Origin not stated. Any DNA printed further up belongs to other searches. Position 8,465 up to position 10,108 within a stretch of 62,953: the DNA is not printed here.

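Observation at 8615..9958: FHA domain fused to a transglutaminase/EDR1-like cysteine-protease core in a low-GC, terminator-bounded single-gene island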

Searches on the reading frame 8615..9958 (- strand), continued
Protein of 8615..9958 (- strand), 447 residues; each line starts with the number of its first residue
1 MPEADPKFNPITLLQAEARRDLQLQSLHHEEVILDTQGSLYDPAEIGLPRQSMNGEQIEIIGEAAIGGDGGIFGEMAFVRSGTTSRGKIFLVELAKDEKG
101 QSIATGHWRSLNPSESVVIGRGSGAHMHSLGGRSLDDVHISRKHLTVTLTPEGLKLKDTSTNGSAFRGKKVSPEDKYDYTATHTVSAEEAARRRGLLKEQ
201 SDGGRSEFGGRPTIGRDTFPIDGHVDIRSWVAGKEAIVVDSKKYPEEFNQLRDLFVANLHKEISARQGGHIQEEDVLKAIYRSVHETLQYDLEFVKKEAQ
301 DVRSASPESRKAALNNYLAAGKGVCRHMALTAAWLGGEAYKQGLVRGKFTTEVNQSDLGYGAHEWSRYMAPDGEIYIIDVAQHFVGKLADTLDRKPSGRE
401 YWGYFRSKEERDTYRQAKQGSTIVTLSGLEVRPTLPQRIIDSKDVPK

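Call 21: predict_structure(alignment_id=A1)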
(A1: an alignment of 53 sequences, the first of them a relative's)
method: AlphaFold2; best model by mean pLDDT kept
length: 447 residues; sequences in the alignment: 53
mean_pLDDT: 90.2   pTM: 0.73
mean pLDDT of the five models: 90.2, 89.9, 89.4, 89.0, 88.4
residues with pLDDT >= 90: 339; 70-90: 66; 50-70: 27; < 50: 15
segments of 3 or more residues with pLDDT < 50: 1-13
pLDDT, mean of each block of 10 residues (from residue 1): 39 66 95 95 97 95 94 96 90 96 96 96 92 92 97 95 96 81 84 91 84 95 97 95 98 98 90 97 99 97 95 98 98 98 98 91 96 97 97 88 93 87 67 55 60
secondary structure, 60 per line:
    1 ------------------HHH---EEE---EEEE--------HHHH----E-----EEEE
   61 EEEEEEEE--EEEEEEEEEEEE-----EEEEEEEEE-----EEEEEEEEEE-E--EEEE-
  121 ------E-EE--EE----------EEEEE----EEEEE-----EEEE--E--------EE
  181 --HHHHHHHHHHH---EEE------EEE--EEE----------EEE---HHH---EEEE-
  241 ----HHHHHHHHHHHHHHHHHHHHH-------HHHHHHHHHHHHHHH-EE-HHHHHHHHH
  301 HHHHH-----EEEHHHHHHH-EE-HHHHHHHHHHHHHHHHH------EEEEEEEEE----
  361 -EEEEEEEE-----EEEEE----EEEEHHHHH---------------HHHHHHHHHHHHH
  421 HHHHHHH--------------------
elements in order: E25-27 E31-34 H43-46 E57-68 E71-82 E88-96 E102-111 E116-119 E145-149 E154-158 E164-167 H183-193 E197-199 E206-208 E211-213 E224-226 E236-239 H245-265 H273-287 H292-305 E311-313 H314-320 H325-341 E348-356 E362-369 E375-379 E384-387 H388-392 H408-427

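Call 23: search_protein_representatives(protein=window:8615-9958:-)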
Query: 447 residues. Proteins with E-value up to 0.001 (for the whole library): 644; up to 1e-10: 324; up to 1e-30: 48. The best 150 are listed.
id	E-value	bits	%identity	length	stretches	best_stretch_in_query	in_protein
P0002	1.8e-144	498.3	55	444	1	13-447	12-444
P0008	4.1e-119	414.7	50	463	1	12-446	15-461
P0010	1.2e-99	350.6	45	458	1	8-447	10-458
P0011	1.3e-80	287.9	45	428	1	10-418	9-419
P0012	2.6e-70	253.9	39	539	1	27-440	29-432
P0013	9.1e-70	252.1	41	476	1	12-420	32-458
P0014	3.1e-68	247.1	52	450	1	172-429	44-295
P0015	1.2e-67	245.1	43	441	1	14-410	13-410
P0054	3.0e-65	237.2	39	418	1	26-410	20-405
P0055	8.0e-62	225.9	42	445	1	16-425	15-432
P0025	3.4e-61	223.8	38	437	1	19-415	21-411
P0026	4.4e-60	220.2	42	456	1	27-424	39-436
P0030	3.8e-58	213.8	52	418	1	174-412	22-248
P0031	4.7e-58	213.5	46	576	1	171-416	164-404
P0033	2.5e-57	211.1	39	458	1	5-409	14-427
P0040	1.6e-50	188.7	46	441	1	177-424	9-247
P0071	4.3e-40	154.3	41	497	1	178-429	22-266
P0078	3.1e-30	121.9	35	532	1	213-428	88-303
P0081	1.3e-26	110.0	42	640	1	206-415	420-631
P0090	9.6e-25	103.7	38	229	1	203-409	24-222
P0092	1.6e-24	103.0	40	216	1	205-404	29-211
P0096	9.3e-24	100.5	37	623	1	110-396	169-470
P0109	2.0e-21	92.8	39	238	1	199-391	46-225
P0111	6.0e-21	91.2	36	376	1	205-419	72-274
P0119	3.1e-20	88.9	40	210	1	203-392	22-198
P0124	7.2e-20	87.7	36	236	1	208-415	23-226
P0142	1.7e-18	83.1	37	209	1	192-407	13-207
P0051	3.0e-16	75.8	40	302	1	206-389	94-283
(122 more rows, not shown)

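Call 24: fold_search(model_id=the predicted structure, library=pdb)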
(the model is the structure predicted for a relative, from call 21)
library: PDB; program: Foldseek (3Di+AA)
matches with E <= 10: 434; with E <= 0.001: 0
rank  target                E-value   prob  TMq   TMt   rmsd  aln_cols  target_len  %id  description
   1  4xz7_B                3.4e-03  1.00  0.23  0.26   6.1       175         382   18  Crystal structure of a TGase (released 2015-06-24)
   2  4xz7_A                5.7e-03  0.80  0.21  0.25  23.0       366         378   14  Crystal structure of a TGase (released 2015-06-24)
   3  9crn                  1.2e-02  0.99  0.18  0.22   6.3       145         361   15  Crystal structure of Streptococcus pyogenes TglA (released 2024-08-14)
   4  8p1p_B                1.2e-02  0.07  0.08  0.08  31.2       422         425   10  USP28 in complex with AZ1 (released 2024-05-22)
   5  6dm4_A                1.5e-01  0.38  0.09  0.27  12.2        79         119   14  Crystal structure of the SH2 domain from RavO (Lpg1129) from Legionella pneumophila in complex with Homo sapiens Shc1  (released 2018-06-27)
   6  3fg1_A                1.5e-01  0.05  0.09  0.06  22.4       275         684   13  Crystal structure of Delta413-417:GS LOX (released 2009-08-18)
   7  7fik_e                1.9e-01  0.07  0.13  0.06  20.6       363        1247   10  The cryo-EM structure of the CR subunit from X. laevis NPC (released 2022-11-09)
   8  6q6g_A                2.0e-01  0.07  0.11  0.04  20.9       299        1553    9  Cryo-EM structure of the APC/C-Cdc20-Cdk2-cyclinA2-Cks2 complex, the D1 box class (released 2019-09-11)
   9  4ozx                  2.2e-01  0.05  0.09  0.12  15.9       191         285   10  Crystal Structure of the alginate lyase from Klebsiella pneumoniae (released 2015-03-04)
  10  8a0d_A                2.6e-01  0.08  0.09  0.21  18.8       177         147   12  Crystal structure of the major guinea pig allergen Cav p 1.0101 part of the lipocalin family (released 2022-08-03)
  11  3fg3_A                2.8e-01  0.04  0.09  0.06  22.1       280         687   12  Crystal structure of Delta413-417:GS I805W LOX (released 2009-08-18)
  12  3fg3_B                3.1e-01  0.03  0.09  0.06  22.1       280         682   12  Crystal structure of Delta413-417:GS I805W LOX (released 2009-08-18)
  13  3lw2                  3.3e-01  0.05  0.07  0.08  18.1       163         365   10  Mouse Plasminogen Activator Inhibitor-1 (PAI-1) (released 2010-04-07)
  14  2kie_MODEL_1_A        3.5e-01  0.18  0.12  0.31  10.4       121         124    7  A PH domain within OCRL bridges clathrin mediated membrane trafficking to phosphoinositide metabolis (released 2009-07-21)
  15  8vo1                  3.5e-01  0.08  0.09  0.21  15.4       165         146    9  Pathogenesis related 10-10 C155S mutant (released 2024-10-23)
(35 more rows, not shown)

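Call 37: search_protein_families(library=pfam, proteins=[P0014, P0040, P0030, P0031, P0071, P0078, P0081, P0096, L006:5273-5920:+, P0111], max_evalue=0.05)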
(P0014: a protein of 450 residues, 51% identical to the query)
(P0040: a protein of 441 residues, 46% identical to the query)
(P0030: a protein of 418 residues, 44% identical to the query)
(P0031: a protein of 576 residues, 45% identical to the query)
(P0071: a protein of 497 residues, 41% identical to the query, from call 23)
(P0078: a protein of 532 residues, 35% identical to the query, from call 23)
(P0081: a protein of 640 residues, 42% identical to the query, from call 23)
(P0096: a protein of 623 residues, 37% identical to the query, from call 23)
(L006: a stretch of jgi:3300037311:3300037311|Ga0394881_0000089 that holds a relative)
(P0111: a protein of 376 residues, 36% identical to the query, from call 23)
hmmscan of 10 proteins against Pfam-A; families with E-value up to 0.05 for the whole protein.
P0014 (450 aa): 0 families

P0040 (441 aa): 0 families

P0030 (418 aa): 0 families

P0031 (576 aa): 2 families
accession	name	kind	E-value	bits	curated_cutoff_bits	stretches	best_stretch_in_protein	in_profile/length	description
PF24610.1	DUF7623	-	0.02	15.5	27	0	469-501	17-51/64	Domain of unknown function (DUF7623)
PF04473.18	DUF553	-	0.045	13.7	20.5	0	262-316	18-69/140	Transglutaminase-like domain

P0071 (497 aa): 1 family
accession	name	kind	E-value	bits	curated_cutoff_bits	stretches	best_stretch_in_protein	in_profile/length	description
PF14200.12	RicinB_lectin_2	-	0.0077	17.3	25.6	0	287-324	3-38/89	Ricin-type beta-trefoil lectin domain-like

P0078 (532 aa): 0 families

P0081 (640 aa): 1 family
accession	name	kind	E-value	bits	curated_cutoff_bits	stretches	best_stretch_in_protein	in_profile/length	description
PF00498.31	FHA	-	6.1e-07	30.2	20.7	1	120-167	3-46/67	FHA domain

P0096 (623 aa): 1 family
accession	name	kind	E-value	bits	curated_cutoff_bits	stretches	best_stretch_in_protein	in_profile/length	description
PF00498.31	FHA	-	0.00092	20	20.7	1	177-222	2-44/67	FHA domain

L006:5273-5920:+ (215 aa): 0 families

P0111 (376 aa): 0 families

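Call 47: find_related_loci(query=A1, collection=genome_contigs, flank=6000)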
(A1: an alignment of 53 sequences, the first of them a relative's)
Query A1 (447 aa) in genome_contigs; peptide patterns used: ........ (x = any residue, [..] = any of these).
53 stretches matched a pattern; 24 encode a relative of the query (tblastn E <= 1e-3); 24 distinct loci.
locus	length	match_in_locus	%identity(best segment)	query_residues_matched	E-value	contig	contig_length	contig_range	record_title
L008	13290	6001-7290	56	16-447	9e-149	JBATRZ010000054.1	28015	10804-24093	MAG: Candidatus Saccharimonadales bacterium isolate MFD10470_ilm_asm_bin33 k127_201919, whole genome shotgun sequence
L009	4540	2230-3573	49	13-447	3e-134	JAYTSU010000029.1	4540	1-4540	MAG: Candidatus Saccharibacteria bacterium isolate GFS_5273 GFS_5273_28, whole genome shotgun sequence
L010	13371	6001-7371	46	1-447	1e-129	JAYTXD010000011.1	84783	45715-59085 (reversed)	MAG: Candidatus Saccharibacteria bacterium isolate GFS_5930 GFS_5930_10, whole genome shotgun sequence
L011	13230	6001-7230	48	1-419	2e-120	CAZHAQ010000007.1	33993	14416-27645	MAG TPA_asm: uncultured Candidatus Saccharibacteria bacterium isolate SRP268622_co1_526 genome assembly, contig: NODE_24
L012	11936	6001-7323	45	16-447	8e-118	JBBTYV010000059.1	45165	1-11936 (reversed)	MAG: Patescibacteria group bacterium isolate H52-bin149_1 H52_bin149_1_000000000059, whole genome shotgun sequence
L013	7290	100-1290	36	27-429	7e-65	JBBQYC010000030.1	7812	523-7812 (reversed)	MAG: Candidatus Saccharimonadales bacterium isolate Co_metawrap_2145 Cmw_2145_k141_25048599_length_7812_cov_11.9943, who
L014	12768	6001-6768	41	159-419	3e-53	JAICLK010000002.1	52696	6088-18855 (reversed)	MAG: Candidatus Saccharibacteria bacterium isolate GZL_HY_2_bin.140 k141_2847916_length_52696_cov_14.1387, whole genome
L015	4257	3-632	44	219-424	6e-51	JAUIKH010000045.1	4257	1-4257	MAG: bacterium isolate Co_bin.354 NODE_120801_length_4257_cov_1.192252, whole genome shotgun sequence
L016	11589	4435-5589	35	18-386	1e-44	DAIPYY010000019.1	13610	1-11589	MAG TPA_asm: Candidatus Saccharibacteria bacterium isolate CTOTU7647 NODE_7253_length_13610_cov_5.057396, whole genome s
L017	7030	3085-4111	41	88-424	1e-28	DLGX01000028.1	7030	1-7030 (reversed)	MAG TPA_asm: Candidatus Saccharibacteria bacterium UBA7683 UBA7683_contig_2984, whole genome shotgun sequence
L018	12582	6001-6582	34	197-412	1e-25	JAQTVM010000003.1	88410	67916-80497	MAG: Candidatus Nanoarchaeia archaeon isolate STB_88 NODE_548_length_88410_cov_4.647022_Sandtown_B, whole genome shotgun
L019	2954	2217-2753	34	208-406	6e-24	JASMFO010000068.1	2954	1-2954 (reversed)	MAG: Candidatus Woesearchaeota archaeon isolate ETNP7_MAG_25 c_000001952500, whole genome shotgun sequence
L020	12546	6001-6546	34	211-410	2e-23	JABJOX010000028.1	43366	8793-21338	MAG: Candidatus Woesearchaeota archaeon isolate SI075_bin52 k141_168703, whole genome shotgun sequence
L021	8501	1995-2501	36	208-388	3e-23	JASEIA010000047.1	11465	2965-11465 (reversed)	MAG: Nanoarchaeota archaeon isolate Yes70-37 NODE_47_length_11465_cov_6.171954, whole genome shotgun sequence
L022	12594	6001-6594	34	208-409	2e-21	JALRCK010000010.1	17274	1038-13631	MAG: Deltaproteobacteria bacterium isolate HTM.30 NODE_10_length_17274_cov_3.076060, whole genome shotgun sequence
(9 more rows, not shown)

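Call 65: search_dna_similar(query=window:8615-9958:-, collection=phages, mode=protein, max_evalue=0.001, max_rows=10)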
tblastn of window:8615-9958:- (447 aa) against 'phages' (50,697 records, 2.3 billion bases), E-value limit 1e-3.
No match.

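Call 66: search_protein_families(library=phrogs, proteins=[window:8615-9958:-, P0040], max_evalue=0.01)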
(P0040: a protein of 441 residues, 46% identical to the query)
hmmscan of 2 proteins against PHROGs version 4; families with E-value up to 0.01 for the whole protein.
window:8615-9958:- (447 aa): 0 families

P0040 (441 aa): 0 families

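Call 73: find_encoding_contigs(protein=P0092, flank=5000, max_places=1)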
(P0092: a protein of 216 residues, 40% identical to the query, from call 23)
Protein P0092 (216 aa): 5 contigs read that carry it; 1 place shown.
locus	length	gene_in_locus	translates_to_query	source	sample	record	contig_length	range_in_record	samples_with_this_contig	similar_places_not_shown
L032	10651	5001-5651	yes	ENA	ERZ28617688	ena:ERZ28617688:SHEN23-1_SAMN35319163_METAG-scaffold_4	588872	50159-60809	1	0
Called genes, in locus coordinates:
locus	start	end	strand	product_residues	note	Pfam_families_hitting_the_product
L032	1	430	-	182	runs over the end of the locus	PF28549:NDPSase_N, PF00293:NUDIX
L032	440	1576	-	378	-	PF01073:3Beta_HSD, PF01370:Epimerase, PF02719:Polysacc_synt_2, PF04321:RmlD_sub_bind, PF07993:NAD_binding_4, PF16363:GDP_Man_Dehyd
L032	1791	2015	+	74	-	-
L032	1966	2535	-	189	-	PF00106:adh_short (weak), PF01073:3Beta_HSD, PF01370:Epimerase, PF02719:Polysacc_synt_2, PF04321:RmlD_sub_bind, PF08659:KR (weak), PF16363:GDP_Man_Dehyd, PF13460:NAD_binding_10 (weak)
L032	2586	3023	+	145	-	PF01467:CTP_transf_like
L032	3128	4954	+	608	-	PF13522:GATase_6, PF13537:GATase_7, PF01380:SIS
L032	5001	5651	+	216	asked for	-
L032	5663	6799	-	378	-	PF13439:Glyco_transf_4, PF20706:GT4-conflict, PF00534:Glycos_transf_1, PF13692:Glyco_trans_1_4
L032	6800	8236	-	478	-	PF13727:CoA_binding_3 (weak), PF02397:Bac_transf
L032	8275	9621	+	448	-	PF04932:Wzy_C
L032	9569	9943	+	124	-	PF01726:LexA_DNA_bind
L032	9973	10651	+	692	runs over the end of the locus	PF12229:PG_binding_4 (faint), PF13354:Beta-lactamase2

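Call 74: find_encoding_contigs(protein=P0111, flank=5000, max_places=1)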
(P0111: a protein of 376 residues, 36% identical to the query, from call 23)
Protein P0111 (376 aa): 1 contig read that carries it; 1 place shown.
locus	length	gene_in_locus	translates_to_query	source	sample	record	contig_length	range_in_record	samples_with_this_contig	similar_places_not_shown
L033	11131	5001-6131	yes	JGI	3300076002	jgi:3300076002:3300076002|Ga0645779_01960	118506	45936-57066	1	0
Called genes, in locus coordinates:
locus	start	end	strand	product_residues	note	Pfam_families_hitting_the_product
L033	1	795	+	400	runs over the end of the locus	PF01551:Peptidase_M23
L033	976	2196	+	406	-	PF00595:PDZ, PF13180:PDZ_2, PF17820:PDZ_6, PF03572:Peptidase_S41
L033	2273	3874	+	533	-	PF06418:CTP_synth_N, PF00117:GATase, PF07722:Peptidase_C26 (weak)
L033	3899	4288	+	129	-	PF00072:Response_reg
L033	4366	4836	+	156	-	-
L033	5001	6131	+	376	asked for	-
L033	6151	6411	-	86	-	PF01016:Ribosomal_L27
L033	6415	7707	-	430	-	-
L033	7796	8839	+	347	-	PF03706:LPG_synthase_TM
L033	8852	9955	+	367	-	PF13742:tRNA_anti_2, PF01336:tRNA_anti-codon (weak), PF02601:Exonuc_VII_L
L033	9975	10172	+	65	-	PF02609:Exonuc_VII_S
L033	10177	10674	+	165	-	PF13489:Methyltransf_23 (weak)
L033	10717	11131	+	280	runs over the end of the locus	-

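Call 77: search_solved_structures(query=P0051, max_evalue=10, show_alignments=4)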
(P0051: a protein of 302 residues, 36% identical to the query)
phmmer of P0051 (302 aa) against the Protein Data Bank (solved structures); distinct sequences matched with E-value up to 10: 2.
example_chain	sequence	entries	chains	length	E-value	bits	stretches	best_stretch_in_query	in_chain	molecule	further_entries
3jsa_A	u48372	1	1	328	0.063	15.7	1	221-274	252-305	Homoserine dehydrogenase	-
3c8m_A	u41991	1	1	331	0.064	15.7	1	221-274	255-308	Homoserine dehydrogenase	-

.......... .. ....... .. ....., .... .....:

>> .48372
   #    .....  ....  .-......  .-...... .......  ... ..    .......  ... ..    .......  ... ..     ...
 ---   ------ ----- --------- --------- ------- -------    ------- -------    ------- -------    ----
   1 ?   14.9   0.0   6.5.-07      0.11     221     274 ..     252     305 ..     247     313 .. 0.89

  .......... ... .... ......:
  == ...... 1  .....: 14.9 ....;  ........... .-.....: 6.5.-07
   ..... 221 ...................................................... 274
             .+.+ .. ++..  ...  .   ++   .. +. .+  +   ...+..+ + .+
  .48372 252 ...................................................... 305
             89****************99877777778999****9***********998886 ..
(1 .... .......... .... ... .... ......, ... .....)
